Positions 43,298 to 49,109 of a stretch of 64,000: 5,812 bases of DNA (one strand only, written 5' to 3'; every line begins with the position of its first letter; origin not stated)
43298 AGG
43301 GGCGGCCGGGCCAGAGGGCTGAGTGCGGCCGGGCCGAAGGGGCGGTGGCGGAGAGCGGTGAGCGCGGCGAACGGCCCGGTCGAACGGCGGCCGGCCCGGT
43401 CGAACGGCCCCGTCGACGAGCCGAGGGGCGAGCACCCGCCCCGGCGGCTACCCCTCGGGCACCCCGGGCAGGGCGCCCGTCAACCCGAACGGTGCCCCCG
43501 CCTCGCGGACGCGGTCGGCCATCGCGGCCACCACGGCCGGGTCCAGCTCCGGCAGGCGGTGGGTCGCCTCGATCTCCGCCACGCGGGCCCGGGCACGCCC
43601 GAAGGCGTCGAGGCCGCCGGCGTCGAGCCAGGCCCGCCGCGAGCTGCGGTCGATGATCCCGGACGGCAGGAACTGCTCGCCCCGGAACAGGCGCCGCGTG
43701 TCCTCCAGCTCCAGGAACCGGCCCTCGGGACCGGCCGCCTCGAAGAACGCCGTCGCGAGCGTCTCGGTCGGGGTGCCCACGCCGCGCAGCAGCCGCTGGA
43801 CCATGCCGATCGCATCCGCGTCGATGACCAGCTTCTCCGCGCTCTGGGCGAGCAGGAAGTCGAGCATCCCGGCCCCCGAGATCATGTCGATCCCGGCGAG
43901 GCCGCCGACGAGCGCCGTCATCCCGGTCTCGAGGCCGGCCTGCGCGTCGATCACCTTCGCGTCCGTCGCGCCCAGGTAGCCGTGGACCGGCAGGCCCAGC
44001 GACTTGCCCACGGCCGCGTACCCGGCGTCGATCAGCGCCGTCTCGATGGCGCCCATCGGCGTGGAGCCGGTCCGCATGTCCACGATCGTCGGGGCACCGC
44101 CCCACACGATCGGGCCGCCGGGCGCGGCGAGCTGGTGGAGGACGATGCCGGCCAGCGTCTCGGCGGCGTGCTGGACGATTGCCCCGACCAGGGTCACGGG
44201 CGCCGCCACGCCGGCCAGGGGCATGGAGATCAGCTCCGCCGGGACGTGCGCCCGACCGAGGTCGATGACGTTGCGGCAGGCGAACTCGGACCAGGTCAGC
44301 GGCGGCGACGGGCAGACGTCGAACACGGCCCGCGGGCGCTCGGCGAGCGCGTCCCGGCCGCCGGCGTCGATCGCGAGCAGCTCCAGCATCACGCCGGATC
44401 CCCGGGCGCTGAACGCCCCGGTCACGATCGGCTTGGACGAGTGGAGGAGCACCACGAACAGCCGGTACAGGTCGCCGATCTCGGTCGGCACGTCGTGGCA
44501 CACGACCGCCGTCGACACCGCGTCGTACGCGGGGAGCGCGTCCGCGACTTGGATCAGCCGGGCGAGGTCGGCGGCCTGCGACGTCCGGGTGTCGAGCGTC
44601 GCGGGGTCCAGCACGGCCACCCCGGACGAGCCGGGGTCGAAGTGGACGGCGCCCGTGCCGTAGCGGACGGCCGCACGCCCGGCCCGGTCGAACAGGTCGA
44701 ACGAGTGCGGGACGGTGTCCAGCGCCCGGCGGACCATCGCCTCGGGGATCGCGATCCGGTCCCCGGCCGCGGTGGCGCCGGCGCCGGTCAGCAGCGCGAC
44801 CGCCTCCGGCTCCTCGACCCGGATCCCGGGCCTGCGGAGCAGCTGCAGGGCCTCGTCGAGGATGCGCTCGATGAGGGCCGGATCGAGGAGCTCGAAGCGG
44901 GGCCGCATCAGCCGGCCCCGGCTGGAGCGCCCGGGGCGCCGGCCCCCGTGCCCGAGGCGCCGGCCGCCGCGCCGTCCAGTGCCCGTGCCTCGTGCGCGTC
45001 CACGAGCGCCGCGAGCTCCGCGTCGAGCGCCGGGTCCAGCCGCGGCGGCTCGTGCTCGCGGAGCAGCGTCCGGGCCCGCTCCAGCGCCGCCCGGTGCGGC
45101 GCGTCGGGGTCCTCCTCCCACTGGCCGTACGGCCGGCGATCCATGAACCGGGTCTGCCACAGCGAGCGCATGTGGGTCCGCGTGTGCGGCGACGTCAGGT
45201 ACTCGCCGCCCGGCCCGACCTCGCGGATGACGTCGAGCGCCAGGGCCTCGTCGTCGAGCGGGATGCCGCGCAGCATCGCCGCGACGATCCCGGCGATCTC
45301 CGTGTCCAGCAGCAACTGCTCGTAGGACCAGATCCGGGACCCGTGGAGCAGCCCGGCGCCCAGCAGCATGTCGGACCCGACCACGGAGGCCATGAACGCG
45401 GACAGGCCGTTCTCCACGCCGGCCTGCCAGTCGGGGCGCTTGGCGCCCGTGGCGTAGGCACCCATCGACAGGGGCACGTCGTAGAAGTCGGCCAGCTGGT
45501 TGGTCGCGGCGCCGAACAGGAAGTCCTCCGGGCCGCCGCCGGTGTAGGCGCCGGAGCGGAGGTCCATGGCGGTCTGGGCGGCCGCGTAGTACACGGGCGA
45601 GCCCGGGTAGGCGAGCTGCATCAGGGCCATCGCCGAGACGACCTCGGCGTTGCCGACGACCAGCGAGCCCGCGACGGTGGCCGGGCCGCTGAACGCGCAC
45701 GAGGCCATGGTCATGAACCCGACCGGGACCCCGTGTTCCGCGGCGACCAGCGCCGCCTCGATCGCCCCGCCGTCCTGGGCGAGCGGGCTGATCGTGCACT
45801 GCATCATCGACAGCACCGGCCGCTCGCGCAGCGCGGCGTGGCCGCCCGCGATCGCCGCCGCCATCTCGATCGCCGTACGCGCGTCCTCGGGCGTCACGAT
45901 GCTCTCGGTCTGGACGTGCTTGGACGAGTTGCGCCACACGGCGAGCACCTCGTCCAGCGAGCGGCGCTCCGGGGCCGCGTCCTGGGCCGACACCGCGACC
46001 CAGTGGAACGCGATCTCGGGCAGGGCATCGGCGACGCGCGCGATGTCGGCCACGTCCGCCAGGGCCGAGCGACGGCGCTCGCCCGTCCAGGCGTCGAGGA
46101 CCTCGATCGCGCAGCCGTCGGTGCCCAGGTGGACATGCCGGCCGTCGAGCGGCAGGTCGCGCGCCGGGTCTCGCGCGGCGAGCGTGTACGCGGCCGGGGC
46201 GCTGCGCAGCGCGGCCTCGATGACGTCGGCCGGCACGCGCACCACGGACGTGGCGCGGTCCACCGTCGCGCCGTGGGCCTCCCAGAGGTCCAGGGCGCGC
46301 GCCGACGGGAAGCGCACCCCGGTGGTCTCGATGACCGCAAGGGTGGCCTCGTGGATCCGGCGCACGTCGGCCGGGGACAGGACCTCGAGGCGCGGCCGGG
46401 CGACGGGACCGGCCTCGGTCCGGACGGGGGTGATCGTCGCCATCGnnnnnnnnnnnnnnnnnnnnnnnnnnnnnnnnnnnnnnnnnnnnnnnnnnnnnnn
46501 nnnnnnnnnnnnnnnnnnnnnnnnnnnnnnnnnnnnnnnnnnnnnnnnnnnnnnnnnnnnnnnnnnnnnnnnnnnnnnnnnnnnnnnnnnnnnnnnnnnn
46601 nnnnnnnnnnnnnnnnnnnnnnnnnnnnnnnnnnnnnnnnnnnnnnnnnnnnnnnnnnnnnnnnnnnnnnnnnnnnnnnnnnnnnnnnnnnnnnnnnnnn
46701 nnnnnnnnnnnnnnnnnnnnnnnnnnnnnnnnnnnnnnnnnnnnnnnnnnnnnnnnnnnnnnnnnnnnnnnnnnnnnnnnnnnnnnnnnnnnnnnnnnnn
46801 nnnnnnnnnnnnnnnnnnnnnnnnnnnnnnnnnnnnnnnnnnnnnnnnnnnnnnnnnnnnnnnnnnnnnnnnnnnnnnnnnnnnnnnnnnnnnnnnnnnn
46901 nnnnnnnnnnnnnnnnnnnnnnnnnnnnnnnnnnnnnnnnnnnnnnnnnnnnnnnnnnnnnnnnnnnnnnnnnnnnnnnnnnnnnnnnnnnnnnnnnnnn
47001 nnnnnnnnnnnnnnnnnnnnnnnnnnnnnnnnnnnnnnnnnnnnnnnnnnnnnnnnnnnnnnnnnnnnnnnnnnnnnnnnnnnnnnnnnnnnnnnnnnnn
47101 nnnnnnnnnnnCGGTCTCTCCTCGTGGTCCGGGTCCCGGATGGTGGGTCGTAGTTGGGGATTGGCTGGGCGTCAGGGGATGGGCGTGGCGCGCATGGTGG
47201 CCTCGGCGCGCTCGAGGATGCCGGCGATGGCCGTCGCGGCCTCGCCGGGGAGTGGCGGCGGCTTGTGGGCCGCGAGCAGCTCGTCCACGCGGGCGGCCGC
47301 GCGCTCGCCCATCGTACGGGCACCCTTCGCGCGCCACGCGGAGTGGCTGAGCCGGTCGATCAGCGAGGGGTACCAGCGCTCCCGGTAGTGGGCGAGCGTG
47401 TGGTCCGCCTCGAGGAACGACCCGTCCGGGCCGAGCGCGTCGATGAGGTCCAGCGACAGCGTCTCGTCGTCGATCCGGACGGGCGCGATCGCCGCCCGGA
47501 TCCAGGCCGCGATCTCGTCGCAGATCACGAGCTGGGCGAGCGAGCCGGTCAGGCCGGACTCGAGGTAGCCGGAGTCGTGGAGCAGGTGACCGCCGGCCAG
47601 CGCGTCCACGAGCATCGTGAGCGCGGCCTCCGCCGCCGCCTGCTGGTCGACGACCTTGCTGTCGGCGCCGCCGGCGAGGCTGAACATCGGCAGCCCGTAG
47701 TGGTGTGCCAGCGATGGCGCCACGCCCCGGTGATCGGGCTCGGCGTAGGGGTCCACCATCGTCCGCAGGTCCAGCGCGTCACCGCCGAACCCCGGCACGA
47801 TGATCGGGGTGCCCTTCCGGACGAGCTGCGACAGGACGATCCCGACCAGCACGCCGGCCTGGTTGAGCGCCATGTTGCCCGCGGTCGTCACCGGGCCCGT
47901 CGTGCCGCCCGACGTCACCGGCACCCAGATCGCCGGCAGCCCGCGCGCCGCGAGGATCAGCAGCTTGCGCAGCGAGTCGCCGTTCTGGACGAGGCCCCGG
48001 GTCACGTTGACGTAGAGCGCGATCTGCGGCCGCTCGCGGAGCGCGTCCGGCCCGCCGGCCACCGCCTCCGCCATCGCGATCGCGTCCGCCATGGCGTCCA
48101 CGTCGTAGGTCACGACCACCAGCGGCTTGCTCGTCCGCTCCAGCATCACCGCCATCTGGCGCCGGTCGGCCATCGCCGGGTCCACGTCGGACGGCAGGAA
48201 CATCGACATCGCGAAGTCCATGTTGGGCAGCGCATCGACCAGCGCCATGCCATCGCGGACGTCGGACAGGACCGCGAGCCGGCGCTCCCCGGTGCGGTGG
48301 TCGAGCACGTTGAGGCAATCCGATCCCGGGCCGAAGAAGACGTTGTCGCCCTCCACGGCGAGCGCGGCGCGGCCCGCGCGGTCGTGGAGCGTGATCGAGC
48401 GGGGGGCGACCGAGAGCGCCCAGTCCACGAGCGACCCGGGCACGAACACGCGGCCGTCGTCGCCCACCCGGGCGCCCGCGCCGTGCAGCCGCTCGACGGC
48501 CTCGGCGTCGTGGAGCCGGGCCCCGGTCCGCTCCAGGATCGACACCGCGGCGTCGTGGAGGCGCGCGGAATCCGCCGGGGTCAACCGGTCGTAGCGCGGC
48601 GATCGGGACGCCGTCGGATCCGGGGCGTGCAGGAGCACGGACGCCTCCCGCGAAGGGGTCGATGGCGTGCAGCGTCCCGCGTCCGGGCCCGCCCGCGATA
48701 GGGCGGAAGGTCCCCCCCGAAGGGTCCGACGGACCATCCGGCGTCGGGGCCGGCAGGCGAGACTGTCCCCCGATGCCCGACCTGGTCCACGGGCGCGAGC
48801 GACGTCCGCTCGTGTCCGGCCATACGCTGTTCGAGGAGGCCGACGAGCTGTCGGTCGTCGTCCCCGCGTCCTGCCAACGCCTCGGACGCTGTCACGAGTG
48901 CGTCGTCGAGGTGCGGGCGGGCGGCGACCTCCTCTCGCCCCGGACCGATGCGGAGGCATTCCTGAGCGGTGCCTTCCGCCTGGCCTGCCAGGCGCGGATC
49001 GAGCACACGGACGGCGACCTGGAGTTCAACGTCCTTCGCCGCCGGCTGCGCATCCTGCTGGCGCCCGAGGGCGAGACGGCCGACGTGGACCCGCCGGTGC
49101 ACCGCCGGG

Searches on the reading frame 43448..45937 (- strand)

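Call 17: search_protein_families(library=pfam, proteins=[window:43448-45937:-], max_evalue=0.0001)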
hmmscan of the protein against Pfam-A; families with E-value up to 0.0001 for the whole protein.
window:43448-45937:- (829 aa): 1 family
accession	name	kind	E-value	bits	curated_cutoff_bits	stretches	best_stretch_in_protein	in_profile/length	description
PF06253.16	MTTB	-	6.1e-83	278.9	25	1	344-810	27-492/500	Trimethylamine methyltransferase (MTTB)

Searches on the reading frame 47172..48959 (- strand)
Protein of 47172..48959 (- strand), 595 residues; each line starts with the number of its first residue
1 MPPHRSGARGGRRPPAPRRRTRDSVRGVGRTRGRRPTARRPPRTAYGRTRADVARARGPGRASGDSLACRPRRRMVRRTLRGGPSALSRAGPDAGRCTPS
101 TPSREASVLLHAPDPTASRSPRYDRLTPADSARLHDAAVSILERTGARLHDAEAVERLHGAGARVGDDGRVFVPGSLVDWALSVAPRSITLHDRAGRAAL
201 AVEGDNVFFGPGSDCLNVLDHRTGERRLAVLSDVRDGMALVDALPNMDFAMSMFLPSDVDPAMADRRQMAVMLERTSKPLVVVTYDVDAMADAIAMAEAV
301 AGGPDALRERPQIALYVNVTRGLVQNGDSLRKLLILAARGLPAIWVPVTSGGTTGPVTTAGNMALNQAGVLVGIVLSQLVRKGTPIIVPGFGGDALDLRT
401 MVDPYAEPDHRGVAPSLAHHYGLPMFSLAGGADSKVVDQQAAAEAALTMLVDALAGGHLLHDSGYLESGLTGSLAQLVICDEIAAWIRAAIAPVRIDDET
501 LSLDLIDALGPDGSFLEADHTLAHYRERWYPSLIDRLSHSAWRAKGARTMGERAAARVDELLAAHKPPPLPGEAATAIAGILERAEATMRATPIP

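Call 17: search_protein_families(library=pfam, proteins=[window:47172-48959:-], max_evalue=0.0001)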
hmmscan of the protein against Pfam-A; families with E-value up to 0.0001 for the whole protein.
window:47172-48959:- (595 aa): 1 family
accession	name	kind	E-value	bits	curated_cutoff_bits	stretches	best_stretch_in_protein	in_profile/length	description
PF06253.16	MTTB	-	4.8e-83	279.3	25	1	117-588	25-498/500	Trimethylamine methyltransferase (MTTB)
